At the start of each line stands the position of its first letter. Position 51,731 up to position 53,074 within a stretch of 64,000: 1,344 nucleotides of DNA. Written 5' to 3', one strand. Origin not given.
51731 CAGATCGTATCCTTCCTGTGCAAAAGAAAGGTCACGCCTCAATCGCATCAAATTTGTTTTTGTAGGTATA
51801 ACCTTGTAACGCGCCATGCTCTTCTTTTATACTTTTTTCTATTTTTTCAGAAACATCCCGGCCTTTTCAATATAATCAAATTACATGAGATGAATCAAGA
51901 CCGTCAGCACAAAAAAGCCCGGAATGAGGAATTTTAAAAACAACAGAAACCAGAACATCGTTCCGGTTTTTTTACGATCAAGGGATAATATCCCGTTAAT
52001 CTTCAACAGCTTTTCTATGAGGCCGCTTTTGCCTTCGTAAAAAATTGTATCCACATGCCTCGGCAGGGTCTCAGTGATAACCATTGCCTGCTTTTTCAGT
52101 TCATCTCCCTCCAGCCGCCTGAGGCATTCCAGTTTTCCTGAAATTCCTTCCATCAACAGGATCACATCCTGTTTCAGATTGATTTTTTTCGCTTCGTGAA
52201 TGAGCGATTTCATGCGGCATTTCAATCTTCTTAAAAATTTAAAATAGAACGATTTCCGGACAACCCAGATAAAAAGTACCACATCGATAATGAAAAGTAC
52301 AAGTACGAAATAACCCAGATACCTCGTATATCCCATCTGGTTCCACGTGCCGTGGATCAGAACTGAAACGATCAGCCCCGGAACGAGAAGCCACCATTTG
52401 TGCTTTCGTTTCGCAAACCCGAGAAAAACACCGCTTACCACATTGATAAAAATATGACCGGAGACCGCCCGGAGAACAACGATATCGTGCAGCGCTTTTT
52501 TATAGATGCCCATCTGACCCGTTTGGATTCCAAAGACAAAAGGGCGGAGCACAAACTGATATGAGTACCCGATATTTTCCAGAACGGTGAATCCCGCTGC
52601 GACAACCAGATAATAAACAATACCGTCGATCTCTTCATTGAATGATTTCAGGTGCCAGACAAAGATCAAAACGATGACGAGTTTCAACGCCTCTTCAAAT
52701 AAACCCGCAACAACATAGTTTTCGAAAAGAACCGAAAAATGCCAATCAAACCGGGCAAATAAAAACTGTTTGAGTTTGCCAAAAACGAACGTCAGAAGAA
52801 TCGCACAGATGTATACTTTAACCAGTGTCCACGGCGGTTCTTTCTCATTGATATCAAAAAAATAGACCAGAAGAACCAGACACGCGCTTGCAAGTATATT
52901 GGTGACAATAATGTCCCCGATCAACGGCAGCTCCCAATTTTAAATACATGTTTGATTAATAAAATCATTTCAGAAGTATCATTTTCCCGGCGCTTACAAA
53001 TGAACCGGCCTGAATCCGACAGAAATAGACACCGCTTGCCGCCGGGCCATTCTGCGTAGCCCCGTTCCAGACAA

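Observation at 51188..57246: V/A-type ATPase operon interrupted between subunits B and D by a T9SS-targeted subtilisin and a PrsW-like membrane protease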

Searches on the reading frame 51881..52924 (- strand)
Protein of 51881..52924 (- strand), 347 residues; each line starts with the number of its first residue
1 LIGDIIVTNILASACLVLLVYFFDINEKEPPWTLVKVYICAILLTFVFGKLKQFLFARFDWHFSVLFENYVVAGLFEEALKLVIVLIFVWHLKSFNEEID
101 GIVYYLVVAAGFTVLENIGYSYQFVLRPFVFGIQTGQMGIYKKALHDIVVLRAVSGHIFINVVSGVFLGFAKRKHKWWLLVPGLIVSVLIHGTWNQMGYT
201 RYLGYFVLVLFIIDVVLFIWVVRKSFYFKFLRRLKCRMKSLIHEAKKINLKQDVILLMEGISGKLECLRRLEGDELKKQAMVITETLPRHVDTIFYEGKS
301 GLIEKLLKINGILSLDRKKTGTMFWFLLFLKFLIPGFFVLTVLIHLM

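Call 4: search_protein_families(library=pfam, proteins=[window:51881-52924:-], max_evalue=0.01)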
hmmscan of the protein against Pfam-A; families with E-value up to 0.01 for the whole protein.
window:51881-52924:- (347 aa): 1 family
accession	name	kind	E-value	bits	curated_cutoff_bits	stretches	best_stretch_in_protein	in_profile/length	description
PF13367.11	PrsW-protease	-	2.4e-26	92.9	23.5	1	29-220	1-195/196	PrsW family intramembrane metalloprotease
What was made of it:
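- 51881..52924 (-): PrsW-family (glutamic-type / M82) intramembrane protease, 347 aa, TTG start. The core covers 1-222, followed by a helical domain (about 225-320; cytoplasmic location inferred) and a C-terminal TM helix. Pfam PF13367, 92.9 bits (call 4).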

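Call 7: find_encoding_contigs(protein=window:51881-52924:-, flank=10000, max_places=6)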
Protein window:51881-52924:- (347 aa): 1 contig read that carries it; 1 place shown.
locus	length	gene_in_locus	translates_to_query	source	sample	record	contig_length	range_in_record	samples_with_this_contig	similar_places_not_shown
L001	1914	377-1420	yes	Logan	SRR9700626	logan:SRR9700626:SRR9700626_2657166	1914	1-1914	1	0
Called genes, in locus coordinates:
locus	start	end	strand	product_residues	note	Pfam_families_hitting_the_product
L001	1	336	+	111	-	?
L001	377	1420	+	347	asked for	PF13367:PrsW-protease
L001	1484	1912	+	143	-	?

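Call 8: find_homologous_proteins(query=window:51881-52924:-)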
Query window:51881-52924:- (347 aa): 61 proteins with E <= 0.001 among 8000 candidates.
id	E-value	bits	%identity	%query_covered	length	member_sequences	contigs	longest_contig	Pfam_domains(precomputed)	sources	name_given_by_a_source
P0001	1.9e-222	756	100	100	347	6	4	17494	PF13367.12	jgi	jgi:RsiW-degrading membrane proteinase PrsW (M82 family)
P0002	1.2e-200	684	87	100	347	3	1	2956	PF13367.12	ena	-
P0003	1.5e-192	658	84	100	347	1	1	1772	PF13367.12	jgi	jgi:RsiW-degrading membrane proteinase PrsW (M82 family)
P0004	4.3e-181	620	79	100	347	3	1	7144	PF13367.12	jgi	jgi:RsiW-degrading membrane proteinase PrsW (M82 family)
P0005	1.3e-149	516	66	100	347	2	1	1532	PF13367.12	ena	-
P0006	2.5e-149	515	65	100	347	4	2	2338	PF13367.12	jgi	jgi:RsiW-degrading membrane proteinase PrsW (M82 family)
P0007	3.1e-148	512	66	100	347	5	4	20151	PF13367.12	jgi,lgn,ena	-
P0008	1.5e-145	503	64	100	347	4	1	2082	PF13367.12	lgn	-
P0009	1.8e-145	503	63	100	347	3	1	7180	PF13367.12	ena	-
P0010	5.1e-144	498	63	100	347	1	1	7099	PF13367.12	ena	-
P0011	4.6e-142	492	63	100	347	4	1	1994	PF13367.12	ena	-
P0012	4.6e-141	488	64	100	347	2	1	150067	PF13367.12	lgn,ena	-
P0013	1.1e-139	484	60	100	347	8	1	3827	PF13367.12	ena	-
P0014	4.2e-139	482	62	100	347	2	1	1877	PF13367.12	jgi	jgi:RsiW-degrading membrane proteinase PrsW (M82 family)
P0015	5.5e-138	478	61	100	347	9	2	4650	PF13367.12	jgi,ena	-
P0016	7.2e-138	478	61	100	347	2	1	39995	PF13367.12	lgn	-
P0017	2.5e-137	476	62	97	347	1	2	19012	PF13367.12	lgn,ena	-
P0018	1.2e-136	474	59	100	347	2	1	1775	PF13367.12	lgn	-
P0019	6.6e-136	471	61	100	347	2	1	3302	PF13367.12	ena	-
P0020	7.7e-134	465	60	100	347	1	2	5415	PF13367.12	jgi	-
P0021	9.1e-132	458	56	100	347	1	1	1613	PF13367.12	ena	-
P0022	1.9e-129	450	59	100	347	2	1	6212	PF13367.12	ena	-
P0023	4.3e-129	449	57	100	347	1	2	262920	PF13367.12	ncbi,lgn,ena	-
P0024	4.4e-129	449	57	100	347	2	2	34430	PF13367.12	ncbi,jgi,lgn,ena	-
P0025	7.1e-129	448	58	100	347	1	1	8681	PF13367.12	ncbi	-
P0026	7.2e-128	445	58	100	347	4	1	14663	PF13367.12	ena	-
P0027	2.2e-126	440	56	100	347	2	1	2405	PF13367.12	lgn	-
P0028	9.7e-126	438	58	97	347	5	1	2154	PF13367.12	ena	-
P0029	1.2e-124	434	57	97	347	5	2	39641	PF13367.12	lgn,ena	-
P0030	1.5e-124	434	56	100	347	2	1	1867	PF13367.12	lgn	-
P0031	1.6e-124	434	56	100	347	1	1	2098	PF13367.12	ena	-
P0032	1.6e-123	431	57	100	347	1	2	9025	PF13367.12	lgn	-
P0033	4.8e-123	429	56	100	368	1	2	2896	PF13367.12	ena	-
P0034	7.3e-123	428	54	100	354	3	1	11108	PF13367.12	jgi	jgi:RsiW-degrading membrane proteinase PrsW (M82 family)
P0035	1.1e-122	428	56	100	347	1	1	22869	PF13367.12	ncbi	ncbi:MAG: PrsW family intramembrane metalloprotease [bacterium]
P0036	4.4e-120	419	56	100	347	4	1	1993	PF13367.12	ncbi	ncbi:MAG: PrsW family glutamic-type intramembrane protease [bacterium]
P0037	9.9e-120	418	52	100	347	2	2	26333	PF13367.12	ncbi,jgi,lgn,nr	ncbi:PrsW family intramembrane metalloprotease [candidate division KSB1 bacterium]|nr:PrsW family in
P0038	3.2e-119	416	53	97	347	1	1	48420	PF13367.12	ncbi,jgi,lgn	-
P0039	1.5e-118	414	54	100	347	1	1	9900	PF13367.12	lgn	-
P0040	2.6e-118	413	53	97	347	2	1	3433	PF13367.12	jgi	-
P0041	3.3e-116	407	55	100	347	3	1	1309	PF13367.12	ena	-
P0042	2.9e-114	400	53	100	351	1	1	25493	PF13367.12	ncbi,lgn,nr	ncbi:PrsW family intramembrane metalloprotease [bacterium]|nr:PrsW family intramembrane metalloprote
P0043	3.6e-112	393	54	100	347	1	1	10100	PF13367.12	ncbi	-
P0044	4.9e-112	393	52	99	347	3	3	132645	PF13367.12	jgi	-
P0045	4.4e-110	386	54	97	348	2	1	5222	PF13367.12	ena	-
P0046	9.7e-109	382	51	100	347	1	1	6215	PF13367.12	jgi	jgi:protease PrsW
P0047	3.2e-108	380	51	100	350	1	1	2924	PF13367.12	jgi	jgi:RsiW-degrading membrane proteinase PrsW (M82 family)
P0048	8.8e-108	379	51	100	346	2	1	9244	PF13367.12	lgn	-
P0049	9.1e-108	379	51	100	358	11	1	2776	PF13367.12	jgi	jgi:RsiW-degrading membrane proteinase PrsW (M82 family)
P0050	1.7e-107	378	51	100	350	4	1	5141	PF13367.12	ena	-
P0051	2.3e-107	377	51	100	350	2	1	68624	PF13367.12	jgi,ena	-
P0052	1.0e-105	372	49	100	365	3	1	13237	PF13367.12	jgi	jgi:RsiW-degrading membrane proteinase PrsW (M82 family)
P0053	1.2e-105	372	51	100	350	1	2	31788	PF13367.12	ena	-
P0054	2.4e-105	371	50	99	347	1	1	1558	PF13367.12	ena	-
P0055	6.3e-105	369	49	100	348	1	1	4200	PF13367.12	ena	-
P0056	9.6e-105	369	48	100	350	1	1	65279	PF13367.12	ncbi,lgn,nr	ncbi:PrsW family intramembrane metalloprotease [bacterium]|nr:PrsW family intramembrane metalloprote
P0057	1.4e-101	358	88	54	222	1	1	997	PF13367.12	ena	-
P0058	3.1e-100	354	46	94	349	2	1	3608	PF13367.12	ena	-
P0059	5.7e-99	350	50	97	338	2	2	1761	PF13367.12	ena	-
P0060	3.5e-68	249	59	56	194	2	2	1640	PF13367.12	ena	-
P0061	2.8e-6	45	30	29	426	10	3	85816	PF13367.12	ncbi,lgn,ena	-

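Call 16: find_encoding_contigs(protein=P0056, flank=10000, max_places=2)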
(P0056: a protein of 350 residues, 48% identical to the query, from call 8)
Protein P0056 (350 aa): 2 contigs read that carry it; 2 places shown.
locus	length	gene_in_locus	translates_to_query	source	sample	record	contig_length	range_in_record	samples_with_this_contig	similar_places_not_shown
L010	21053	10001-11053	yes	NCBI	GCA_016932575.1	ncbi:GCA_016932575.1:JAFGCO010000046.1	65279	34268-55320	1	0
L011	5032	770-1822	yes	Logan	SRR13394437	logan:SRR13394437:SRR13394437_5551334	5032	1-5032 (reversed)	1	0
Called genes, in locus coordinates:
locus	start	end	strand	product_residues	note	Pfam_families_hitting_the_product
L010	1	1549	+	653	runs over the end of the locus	PF01496:V_ATPase_I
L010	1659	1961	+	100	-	PF07876:Dabb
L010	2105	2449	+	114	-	PF00137:ATP-synt_C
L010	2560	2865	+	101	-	PF01990:ATP-synt_F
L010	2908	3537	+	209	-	PF01991:vATP-synt_E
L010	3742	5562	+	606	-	PF02874:ATP-synt_ab_N, PF16886:ATP-synt_ab_Xtn, PF00006:ATP-synt_ab, PF22919:ATP-synt_VA_C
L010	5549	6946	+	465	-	PF02874:ATP-synt_ab_N, PF00006:ATP-synt_ab, PF22919:ATP-synt_VA_C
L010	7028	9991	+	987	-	PF00082:Peptidase_S8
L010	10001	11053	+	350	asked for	PF13367:PrsW-protease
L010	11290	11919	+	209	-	PF01813:ATP-synt_D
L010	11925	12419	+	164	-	PF00582:Usp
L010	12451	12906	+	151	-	PF00359:PTS_EIIA_2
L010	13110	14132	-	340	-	PF00483:NTP_transferase, PF01128:IspD, PF02348:CTP_transf_3 (weak), PF12804:NTP_transf_3, PF25084:LbH_EIF2B (weak), PF25087:GMPPB_C (weak), PF00132:Hexapep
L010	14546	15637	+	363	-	PF00150:Cellulase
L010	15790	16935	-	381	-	PF17957:Big_7 (weak), PF02018:CBM_4_9, PF13860:FlgD_ig, PF18962:Por_Secre_tail (weak)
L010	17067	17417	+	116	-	-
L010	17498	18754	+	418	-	-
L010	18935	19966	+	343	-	PF01297:ZnuA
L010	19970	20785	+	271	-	PF00950:ABC-3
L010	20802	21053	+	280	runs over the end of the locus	PF00950:ABC-3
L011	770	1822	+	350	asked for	PF13367:PrsW-protease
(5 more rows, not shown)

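Call 17: find_encoding_contigs(protein=P0044, flank=10000, max_places=2)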
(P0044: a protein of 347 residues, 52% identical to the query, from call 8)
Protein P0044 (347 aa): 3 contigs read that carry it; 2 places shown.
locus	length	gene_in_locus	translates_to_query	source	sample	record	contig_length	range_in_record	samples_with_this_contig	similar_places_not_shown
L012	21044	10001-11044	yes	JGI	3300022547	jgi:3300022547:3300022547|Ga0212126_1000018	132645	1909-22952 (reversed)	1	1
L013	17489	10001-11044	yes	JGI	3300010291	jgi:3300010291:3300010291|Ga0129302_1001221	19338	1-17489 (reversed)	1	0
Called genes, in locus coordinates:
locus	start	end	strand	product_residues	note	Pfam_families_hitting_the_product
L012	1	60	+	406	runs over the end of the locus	PF00155:Aminotran_1_2, PF12897:Asp_aminotransf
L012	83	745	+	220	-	-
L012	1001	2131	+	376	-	PF03706:LPG_synthase_TM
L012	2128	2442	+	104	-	-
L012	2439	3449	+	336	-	PF01992:vATP-synt_AC39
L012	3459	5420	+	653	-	PF01496:V_ATPase_I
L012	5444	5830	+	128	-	PF00137:ATP-synt_C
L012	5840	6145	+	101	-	PF01990:ATP-synt_F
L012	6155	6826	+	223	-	PF01991:vATP-synt_E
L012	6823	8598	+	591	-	PF02874:ATP-synt_ab_N, PF16886:ATP-synt_ab_Xtn, PF00006:ATP-synt_ab, PF22919:ATP-synt_VA_C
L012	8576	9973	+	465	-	PF02874:ATP-synt_ab_N (weak), PF00006:ATP-synt_ab, PF22919:ATP-synt_VA_C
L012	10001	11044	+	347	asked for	PF13367:PrsW-protease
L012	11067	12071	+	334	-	PF01073:3Beta_HSD, PF01370:Epimerase, PF02719:Polysacc_synt_2 (weak), PF04321:RmlD_sub_bind, PF05368:NmrA, PF07993:NAD_binding_4, PF13460:NAD_binding_10, PF16363:GDP_Man_Dehyd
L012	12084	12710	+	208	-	PF01813:ATP-synt_D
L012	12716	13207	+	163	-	PF00582:Usp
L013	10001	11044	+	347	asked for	PF13367:PrsW-protease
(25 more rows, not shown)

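Call 18: find_encoding_contigs(protein=P0061, flank=10000, max_places=2)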
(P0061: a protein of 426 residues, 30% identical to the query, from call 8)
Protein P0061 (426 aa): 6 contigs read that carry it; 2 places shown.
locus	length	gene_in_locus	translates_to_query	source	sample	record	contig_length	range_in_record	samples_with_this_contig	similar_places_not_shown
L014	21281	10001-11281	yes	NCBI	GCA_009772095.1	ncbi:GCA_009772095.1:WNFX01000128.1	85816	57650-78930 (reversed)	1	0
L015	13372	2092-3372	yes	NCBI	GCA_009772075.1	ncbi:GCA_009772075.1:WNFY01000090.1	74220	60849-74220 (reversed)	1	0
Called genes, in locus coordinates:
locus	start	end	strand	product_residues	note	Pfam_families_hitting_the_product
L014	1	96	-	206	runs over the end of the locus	-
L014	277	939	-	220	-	-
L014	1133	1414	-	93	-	PF02583:Trns_repr_metal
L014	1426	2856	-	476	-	PF04185:Phosphoesterase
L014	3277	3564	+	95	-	-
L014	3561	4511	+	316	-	PF02424:ApbE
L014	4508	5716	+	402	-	PF01794:Ferric_reduct (weak)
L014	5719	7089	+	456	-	PF01512:Complex1_51K, PF10531:SLBB, PF10589:NADH_4Fe-4S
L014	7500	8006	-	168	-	-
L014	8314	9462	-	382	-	-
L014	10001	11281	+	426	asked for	PF13367:PrsW-protease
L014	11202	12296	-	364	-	PF02628:COX15-CtaA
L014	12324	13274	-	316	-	PF00892:EamA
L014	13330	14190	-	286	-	PF01061:ABC2_membrane, PF12698:ABC2_membrane_3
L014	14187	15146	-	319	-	PF00005:ABC_tran, PF13304:AAA_21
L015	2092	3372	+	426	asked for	PF13367:PrsW-protease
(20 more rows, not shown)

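Call 22: find_related_loci(query=A1, collection=metagenome_contigs, flank=8000)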
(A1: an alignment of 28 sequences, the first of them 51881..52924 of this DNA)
Query A1 (347 aa) in metagenome_contigs; peptide patterns used: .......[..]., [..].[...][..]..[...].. (x = any residue, [..] = any of these).
405 stretches matched a pattern; 117 encode a relative of the query (tblastn E <= 1e-3); the best 80 are kept; 80 distinct loci.
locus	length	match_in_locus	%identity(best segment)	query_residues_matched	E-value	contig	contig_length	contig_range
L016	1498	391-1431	66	1-347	3e-170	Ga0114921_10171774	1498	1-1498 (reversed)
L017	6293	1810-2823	67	1-338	8e-155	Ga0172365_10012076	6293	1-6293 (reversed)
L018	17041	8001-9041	60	1-347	8e-148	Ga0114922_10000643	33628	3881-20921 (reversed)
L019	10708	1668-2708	63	1-347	6e-147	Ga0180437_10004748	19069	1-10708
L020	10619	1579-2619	64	1-347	6e-147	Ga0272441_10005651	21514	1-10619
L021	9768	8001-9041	63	1-347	6e-147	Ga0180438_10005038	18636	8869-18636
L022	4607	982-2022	61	1-347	2e-147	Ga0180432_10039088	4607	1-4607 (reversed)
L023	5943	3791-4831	61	1-347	1e-143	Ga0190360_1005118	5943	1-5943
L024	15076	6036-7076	58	1-347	4e-135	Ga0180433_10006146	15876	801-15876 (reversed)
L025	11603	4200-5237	57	1-346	3e-131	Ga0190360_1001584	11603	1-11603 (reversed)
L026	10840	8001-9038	57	1-346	3e-131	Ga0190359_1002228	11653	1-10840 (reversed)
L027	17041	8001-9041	55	1-347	2e-130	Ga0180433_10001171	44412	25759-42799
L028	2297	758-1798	56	1-347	1e-137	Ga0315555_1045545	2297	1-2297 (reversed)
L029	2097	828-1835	57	12-347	4e-131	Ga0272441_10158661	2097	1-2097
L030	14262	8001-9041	51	1-347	4e-114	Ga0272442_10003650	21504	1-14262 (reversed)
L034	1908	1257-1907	65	1-217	3e-106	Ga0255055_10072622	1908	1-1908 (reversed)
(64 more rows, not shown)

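Call 28: search_protein_families(library=ncbifam, proteins=[window:51881-52924:-], max_evalue=0.01)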
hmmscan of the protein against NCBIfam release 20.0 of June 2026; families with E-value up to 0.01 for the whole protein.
window:51881-52924:- (347 aa): 1 family
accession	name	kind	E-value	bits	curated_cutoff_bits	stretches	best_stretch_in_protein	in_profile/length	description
NF033739.1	intramemb_PrsW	equivalog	5.2e-17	62.2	225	1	6-222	4-202/210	glutamic-type intramembrane protease PrsW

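Call 38: predict_structure(alignment_id=A1)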
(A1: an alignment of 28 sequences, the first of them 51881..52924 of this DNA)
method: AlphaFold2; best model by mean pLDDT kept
length: 347 residues; sequences in the alignment: 28
mean_pLDDT: 81.7   pTM: 0.78
mean pLDDT of the five models: 81.7, 80.5, 78.7, 77.4, 76.9
residues with pLDDT >= 90: 69; 70-90: 234; 50-70: 41; < 50: 3
segments of 3 or more residues with pLDDT < 50: none
pLDDT, mean of each block of 10 residues (from residue 1): 67 72 58 84 89 85 84 89 92 82 88 76 76 87 73 66 91 93 93 81 81 88 83 90 92 90 78 71 87 82 89 64 76 83 80
secondary structure, 60 per line:
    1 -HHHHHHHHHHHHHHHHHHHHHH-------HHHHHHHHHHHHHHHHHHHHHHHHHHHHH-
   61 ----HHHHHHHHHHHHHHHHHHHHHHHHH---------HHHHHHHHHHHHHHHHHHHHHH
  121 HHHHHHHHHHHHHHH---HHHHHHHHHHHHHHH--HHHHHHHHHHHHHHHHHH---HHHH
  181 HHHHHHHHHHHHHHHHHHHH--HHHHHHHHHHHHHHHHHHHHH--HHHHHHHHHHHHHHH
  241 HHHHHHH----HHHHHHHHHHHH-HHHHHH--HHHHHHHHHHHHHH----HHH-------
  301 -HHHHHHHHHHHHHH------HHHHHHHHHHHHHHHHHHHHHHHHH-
elements in order: H2-23 H31-59 H65-89 H99-135 H139-153 H156-173 H177-200 H203-223 H226-247 H252-263 H265-270 H273-286 H302-315 H322-346
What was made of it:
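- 51881..52924 (-): The AF2 model is all-helical with pLDDT 82 (call 38).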

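Call 41: fold_search(model_id=the predicted structure, library=pdb)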
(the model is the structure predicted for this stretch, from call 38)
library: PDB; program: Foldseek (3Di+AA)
matches with E <= 10: 127; with E <= 0.001: 0
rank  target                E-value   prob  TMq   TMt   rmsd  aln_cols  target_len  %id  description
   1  6ob7                  3.2e-01  0.20  0.19  0.18  22.3       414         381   12  Human equilibrative nucleoside transporter-1, dilazep bound (released 2019-07-03)
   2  6ob6_A                6.0e-01  0.11  0.16  0.16  21.2       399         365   10  Human equilibrative nucleoside transporter-1, S-(4-nitrobenzyl)-6-thioinosine bound, merohedrally twinned (released 2019-07-03)
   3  8oqy_C                1.1e+00  0.84  0.36  0.49   7.6       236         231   14  Structure of apo form of human gamma-secretase PSEN1 APH-1B isoform reconstituted into lipid nanodisc (released 2024-04-24)
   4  7udn_B                1.2e+00  0.14  0.17  0.20  26.2       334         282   14  Crystal structure of designed helical repeat protein RPB_PLP1_R6 in alternative conformation 2 (released 2023-03-22)
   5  9r0n                  1.2e+00  0.04  0.12  0.09  21.2       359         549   10  Cryo-EM structure of rat SLCO2A1 bound to dinoprost. (released 2026-02-11)
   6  6oh3                  1.3e+00  0.08  0.13  0.15  22.4       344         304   15  X-ray crystal structure of the mouse CMP-sialic acid transporter in complex with CMP-sialic acid, by lipidic cubic phase (released 2019-04-24)
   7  9jrl                  1.5e+00  0.07  0.17  0.16  22.8       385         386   11  outward-open hSLC19A1 + PT523 (released 2025-02-26)
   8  6nc6_A                1.5e+00  0.08  0.19  0.16  21.0       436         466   12  Lipid II flippase MurJ, inward closed conformation (released 2019-04-17)
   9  8tgk_A                1.5e+00  0.06  0.16  0.15  22.2       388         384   12  VMAT1 dimer with histamine and reserpine (released 2024-03-20)
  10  8bzy_A                1.6e+00  0.10  0.21  0.18  21.6       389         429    8  Structure of SLC40/ferroportin in complex with vamifeport and synthetic nanobody Sy3 in occluded conformation (released 2023-03-22)
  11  9jrm                  1.6e+00  0.08  0.19  0.17  20.6       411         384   14  outward-open hSLC19A1 + 2'3'-CDAS (released 2025-02-26)
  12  28vj_B                1.6e+00  0.04  0.12  0.11  22.8       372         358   11  NorA bound to miniprotein I-23 (released 2026-04-08)
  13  5xw7_A                1.7e+00  0.08  0.11  0.15  20.4       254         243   11  Crystal structure of the flexible tandem repeat domain of bacterial cellulose synthase subunit C (released 2017-11-01)
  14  9dvj_A                1.7e+00  0.04  0.12  0.11  22.9       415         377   11  "Structure of the phosphate exporter XPR1/SLC53A1 (released 2025-04-02)
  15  6i1z_A                1.9e+00  0.09  0.16  0.18  17.6       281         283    8  Outward facing structure of apo CST (released 2019-06-05)
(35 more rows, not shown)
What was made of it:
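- On PrsW family intramembrane protease (Pfam PF13367 / MEROPS M82): The best-shaped hit is gamma-secretase APH-1 (probability 0.84, TM 0.49, E 1.1; call 41).
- Tried and rejected: Foldseek against PDB found nothing significant (call 41).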

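Call 55: search_solved_structures(query=A1, max_evalue=10)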
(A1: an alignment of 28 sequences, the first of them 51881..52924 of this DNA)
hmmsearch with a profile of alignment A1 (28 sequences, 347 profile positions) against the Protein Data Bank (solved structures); distinct sequences matched with E-value up to 10: 6.
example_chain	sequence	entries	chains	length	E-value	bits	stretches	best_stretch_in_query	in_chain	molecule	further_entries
9had_C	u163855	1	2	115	0.33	13.3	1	237-320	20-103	DerF21_binder10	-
6z1p_Bv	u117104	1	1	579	1.3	11.4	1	208-285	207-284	mS26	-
2p4w_A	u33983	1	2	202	1.5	11.2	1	222-291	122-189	Transcriptional regulatory protein arsR family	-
5kc9_A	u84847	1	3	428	2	10.8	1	115-163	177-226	Glutamate receptor ionotropic, delta-1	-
6egc_A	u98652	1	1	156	4.6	9.6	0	231-275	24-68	SC_2L4HC2_23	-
5j0k_A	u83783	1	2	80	7.4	8.9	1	230-275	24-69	designed protein 2L4HC2_23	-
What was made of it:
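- On PrsW family intramembrane protease (Pfam PF13367 / MEROPS M82): A profile search against PDB sequences found nothing (call 55).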
